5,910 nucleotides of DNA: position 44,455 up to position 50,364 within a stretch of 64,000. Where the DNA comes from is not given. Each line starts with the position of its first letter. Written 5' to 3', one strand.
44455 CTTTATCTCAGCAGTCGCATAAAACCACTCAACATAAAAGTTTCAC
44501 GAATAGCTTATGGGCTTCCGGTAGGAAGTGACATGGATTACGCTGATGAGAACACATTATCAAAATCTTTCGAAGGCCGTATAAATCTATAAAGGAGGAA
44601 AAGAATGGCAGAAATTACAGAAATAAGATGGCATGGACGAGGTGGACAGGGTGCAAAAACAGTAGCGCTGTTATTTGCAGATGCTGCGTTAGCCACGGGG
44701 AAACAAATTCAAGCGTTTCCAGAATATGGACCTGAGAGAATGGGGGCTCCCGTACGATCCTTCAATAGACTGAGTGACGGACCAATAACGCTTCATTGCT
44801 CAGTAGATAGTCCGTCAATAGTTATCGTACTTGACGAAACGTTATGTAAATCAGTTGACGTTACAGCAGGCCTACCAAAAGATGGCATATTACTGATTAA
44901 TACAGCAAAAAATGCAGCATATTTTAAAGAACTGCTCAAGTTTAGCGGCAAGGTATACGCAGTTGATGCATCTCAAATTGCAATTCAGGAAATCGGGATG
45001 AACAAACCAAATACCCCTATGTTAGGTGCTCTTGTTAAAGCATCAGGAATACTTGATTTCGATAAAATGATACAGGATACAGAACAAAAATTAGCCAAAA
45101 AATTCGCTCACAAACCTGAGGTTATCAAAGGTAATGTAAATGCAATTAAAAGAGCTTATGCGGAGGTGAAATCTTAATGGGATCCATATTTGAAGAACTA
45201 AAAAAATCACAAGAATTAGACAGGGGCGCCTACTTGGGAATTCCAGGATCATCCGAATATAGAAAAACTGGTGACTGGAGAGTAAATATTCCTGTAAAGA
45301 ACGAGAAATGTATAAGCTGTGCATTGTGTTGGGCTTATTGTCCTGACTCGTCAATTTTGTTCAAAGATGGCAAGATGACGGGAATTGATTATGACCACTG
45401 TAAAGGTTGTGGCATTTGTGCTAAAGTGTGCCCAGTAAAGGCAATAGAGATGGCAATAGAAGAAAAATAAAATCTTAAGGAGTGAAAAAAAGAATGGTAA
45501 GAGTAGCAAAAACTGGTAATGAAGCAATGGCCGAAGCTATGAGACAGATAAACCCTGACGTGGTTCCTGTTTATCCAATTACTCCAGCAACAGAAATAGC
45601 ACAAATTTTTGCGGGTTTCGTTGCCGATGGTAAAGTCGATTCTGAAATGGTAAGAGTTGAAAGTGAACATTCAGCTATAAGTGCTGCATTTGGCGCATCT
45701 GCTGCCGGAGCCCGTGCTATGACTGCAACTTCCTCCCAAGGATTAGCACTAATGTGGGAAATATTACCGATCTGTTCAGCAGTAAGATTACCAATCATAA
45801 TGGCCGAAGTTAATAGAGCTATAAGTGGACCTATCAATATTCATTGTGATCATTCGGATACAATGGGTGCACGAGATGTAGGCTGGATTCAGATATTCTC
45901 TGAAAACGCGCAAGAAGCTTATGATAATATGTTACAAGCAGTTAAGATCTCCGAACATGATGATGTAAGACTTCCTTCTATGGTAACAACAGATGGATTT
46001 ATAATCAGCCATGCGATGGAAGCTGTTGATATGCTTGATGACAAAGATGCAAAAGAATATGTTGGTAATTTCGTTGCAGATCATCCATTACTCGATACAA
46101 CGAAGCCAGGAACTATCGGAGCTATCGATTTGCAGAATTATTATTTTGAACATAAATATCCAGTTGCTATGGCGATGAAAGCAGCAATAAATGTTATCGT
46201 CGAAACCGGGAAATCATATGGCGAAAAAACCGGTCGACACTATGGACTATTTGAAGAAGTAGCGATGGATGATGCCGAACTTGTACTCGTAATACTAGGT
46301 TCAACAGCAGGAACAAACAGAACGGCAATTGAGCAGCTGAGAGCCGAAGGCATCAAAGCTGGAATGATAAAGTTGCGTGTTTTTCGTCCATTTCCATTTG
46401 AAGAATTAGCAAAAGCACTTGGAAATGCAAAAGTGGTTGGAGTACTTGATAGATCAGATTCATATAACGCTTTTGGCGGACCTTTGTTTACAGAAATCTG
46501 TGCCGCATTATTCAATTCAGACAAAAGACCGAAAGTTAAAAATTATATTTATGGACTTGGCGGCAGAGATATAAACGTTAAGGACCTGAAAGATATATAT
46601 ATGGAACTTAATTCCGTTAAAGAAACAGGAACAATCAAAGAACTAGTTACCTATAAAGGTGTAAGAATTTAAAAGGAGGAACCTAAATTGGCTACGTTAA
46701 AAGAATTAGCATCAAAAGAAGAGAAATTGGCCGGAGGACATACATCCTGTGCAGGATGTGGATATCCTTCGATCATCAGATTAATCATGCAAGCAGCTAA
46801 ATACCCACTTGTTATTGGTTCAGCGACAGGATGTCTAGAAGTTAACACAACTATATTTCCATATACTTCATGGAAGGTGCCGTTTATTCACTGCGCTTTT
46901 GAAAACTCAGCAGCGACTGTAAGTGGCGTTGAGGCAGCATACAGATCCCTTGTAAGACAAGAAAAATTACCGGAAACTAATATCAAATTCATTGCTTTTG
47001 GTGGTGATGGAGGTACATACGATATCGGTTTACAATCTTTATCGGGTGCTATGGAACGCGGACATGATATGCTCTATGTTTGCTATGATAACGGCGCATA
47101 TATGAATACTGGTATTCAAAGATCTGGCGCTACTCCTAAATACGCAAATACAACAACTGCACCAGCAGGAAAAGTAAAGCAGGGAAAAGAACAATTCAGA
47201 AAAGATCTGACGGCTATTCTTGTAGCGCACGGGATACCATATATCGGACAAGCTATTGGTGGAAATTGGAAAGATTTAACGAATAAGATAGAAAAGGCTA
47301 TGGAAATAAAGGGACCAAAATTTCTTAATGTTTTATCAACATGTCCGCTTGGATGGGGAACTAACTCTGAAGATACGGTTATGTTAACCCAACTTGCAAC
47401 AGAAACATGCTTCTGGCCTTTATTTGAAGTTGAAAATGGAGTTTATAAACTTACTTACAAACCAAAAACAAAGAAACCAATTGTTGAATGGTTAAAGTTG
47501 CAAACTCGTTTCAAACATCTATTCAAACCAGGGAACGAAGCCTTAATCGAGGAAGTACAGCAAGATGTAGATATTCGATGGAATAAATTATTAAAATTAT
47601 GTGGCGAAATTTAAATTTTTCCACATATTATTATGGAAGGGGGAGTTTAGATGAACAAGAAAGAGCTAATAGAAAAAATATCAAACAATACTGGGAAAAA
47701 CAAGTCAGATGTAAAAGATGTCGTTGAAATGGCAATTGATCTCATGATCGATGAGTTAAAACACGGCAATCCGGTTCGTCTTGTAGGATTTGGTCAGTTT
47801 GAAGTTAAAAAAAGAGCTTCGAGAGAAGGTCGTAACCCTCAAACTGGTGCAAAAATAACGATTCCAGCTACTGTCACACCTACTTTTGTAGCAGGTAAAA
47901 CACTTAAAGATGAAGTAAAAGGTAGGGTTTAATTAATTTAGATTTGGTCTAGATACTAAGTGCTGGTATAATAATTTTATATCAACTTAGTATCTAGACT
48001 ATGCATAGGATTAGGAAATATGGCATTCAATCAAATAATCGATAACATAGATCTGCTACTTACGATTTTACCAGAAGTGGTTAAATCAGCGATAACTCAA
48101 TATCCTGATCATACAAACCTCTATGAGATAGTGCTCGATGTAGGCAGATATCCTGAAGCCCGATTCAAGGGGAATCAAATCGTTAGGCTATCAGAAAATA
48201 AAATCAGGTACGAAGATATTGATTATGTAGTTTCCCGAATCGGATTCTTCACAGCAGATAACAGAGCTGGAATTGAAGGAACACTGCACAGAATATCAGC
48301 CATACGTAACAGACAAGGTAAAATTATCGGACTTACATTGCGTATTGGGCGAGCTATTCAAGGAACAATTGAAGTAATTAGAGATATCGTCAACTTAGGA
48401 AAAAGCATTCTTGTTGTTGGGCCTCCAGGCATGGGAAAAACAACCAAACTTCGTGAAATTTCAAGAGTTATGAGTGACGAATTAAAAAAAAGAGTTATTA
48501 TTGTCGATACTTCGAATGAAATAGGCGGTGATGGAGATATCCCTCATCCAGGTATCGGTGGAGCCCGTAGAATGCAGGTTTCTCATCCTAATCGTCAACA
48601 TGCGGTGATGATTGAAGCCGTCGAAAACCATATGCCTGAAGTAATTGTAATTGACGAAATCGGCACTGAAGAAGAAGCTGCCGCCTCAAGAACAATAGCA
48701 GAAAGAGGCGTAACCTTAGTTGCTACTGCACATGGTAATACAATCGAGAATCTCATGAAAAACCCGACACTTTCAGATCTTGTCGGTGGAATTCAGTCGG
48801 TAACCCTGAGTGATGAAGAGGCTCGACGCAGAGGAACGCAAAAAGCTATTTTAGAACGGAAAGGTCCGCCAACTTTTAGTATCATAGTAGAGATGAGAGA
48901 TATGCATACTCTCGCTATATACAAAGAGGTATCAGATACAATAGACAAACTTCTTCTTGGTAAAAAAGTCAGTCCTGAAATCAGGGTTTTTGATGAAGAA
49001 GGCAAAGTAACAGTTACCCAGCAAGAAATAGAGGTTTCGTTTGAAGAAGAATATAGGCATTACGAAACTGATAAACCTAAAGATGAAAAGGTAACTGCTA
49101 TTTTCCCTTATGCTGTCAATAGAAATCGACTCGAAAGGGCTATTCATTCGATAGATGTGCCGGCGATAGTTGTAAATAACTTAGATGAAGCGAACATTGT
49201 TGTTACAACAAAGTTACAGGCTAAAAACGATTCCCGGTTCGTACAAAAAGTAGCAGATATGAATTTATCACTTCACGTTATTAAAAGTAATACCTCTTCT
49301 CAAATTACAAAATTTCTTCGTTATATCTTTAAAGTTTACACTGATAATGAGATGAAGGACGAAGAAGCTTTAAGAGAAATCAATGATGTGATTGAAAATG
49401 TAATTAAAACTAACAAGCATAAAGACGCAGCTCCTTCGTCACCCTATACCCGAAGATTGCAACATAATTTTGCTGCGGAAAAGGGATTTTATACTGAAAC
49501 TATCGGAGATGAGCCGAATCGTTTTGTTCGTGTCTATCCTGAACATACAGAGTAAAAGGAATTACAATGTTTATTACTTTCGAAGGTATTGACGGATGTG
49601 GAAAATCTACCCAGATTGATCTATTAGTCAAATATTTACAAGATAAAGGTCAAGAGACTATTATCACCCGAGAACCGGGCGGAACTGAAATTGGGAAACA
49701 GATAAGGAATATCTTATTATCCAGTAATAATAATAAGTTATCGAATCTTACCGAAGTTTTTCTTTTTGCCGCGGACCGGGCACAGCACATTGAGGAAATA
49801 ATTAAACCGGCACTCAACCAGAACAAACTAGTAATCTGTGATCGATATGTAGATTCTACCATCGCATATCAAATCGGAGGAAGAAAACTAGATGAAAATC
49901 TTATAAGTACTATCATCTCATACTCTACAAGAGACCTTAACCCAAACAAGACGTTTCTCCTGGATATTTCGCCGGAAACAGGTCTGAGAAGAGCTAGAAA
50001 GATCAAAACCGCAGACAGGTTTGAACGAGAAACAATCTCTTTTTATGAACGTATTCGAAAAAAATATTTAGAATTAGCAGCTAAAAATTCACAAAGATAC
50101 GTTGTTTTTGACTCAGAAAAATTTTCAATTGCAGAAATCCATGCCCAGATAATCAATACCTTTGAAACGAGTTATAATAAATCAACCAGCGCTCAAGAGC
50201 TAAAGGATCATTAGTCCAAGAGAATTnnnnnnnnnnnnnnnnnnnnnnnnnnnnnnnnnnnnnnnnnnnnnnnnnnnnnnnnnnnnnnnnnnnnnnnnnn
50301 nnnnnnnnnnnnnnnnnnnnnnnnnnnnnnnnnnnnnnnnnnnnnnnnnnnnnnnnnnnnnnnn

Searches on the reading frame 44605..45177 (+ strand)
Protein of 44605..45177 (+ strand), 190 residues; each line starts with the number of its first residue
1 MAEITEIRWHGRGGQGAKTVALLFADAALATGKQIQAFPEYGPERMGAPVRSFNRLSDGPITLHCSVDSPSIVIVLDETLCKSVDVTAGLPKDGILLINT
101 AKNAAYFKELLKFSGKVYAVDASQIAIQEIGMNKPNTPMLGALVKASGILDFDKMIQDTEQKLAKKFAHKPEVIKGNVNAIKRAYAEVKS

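Call 7: search_protein_families(library=pfam, proteins=[window:44605-45177:+], max_evalue=0.001)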
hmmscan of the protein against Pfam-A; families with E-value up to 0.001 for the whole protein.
window:44605-45177:+ (190 aa): 1 family
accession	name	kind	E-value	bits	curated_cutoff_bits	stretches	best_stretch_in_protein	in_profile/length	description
PF01558.24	POR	-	8.7e-40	137.1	27.4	1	13-186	1-173/173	Pyruvate ferredoxin/flavodoxin oxidoreductase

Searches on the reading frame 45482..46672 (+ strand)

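Call 7: search_protein_families(library=pfam, proteins=[window:45482-46672:+], max_evalue=0.001)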
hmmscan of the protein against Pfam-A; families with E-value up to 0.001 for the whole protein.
window:45482-46672:+ (396 aa): 3 families
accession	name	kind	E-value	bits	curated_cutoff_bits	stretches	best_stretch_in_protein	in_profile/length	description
PF01855.24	POR_N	-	5.8e-66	223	27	1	18-240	1-227/231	Pyruvate flavodoxin/ferredoxin oxidoreductase, thiamine diP-bdg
PF17147.9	PFOR_II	-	1.1e-28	100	27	1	265-369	1-102/102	Pyruvate:ferredoxin oxidoreductase core domain II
PF02780.25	Transketolase_C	-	0.00021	21.6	25.9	1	264-319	9-64/124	Transketolase, C-terminal domain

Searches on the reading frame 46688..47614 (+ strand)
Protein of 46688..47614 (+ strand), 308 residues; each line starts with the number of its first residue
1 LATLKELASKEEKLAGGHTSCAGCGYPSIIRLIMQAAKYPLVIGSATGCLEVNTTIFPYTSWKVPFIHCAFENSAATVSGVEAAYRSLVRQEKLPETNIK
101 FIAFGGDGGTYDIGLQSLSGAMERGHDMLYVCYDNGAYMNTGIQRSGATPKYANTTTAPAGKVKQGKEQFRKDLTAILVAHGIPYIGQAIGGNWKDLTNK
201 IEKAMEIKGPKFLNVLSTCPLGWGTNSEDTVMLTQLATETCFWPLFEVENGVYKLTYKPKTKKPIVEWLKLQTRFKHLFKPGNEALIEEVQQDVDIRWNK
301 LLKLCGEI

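Call 7: search_protein_families(library=pfam, proteins=[window:46688-47614:+], max_evalue=0.001)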
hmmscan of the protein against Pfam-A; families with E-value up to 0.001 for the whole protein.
window:46688-47614:+ (308 aa): 1 family
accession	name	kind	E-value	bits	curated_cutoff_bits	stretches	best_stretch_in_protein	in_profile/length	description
PF02775.26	TPP_enzyme_C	-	2.4e-19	70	21.9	1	48-215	3-151/151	Thiamine pyrophosphate enzyme, C-terminal TPP binding domain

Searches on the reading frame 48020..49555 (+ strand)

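Call 8: search_protein_families(library=pfam, proteins=[window:48020-49555:+], max_evalue=0.001)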
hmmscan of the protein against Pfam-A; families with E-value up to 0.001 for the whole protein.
window:48020-49555:+ (511 aa): 8 families
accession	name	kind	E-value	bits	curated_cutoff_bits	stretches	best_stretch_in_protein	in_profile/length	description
PF25516.1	PTPase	-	1e-22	80.2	27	1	360-437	2-79/79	Phosphotyrosine protein phosphatase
PF19568.5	Spore_III_AA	-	2.1e-16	60.3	27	1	95-282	110-303/306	Sporulation stage III, protein AA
PF01424.28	R3H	-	7.1e-09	36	26.8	1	455-507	7-60/60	R3H domain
PF00004.35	AAA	-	9.2e-06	26.6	21.2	1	130-215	1-67/131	ATPase family associated with various cellular activities (AAA)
PF01935.23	DUF87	-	2.7e-05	24.8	23.2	0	108-172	2-68/220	Helicase HerA, central domain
PF13479.12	AAA_24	-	0.0002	21.7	27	0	128-221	3-80/195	AAA domain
PF13238.12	AAA_18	-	0.00038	21.3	29.4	0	130-231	1-95/128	AAA domain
PF03266.21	NTPase_1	-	0.00038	20.8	23.9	0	194-240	82-135/168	NTPase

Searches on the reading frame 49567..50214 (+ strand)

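Call 8: search_protein_families(library=pfam, proteins=[window:49567-50214:+], max_evalue=0.001)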
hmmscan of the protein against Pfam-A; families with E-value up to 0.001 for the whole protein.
window:49567-50214:+ (215 aa): 2 families
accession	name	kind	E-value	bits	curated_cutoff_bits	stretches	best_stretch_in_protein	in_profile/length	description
PF02223.23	Thymidylate_kin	-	5.9e-56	189.5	27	1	5-195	1-185/185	Thymidylate kinase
PF13521.12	AAA_28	-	3.6e-07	31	27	1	3-172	2-158/164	AAA domain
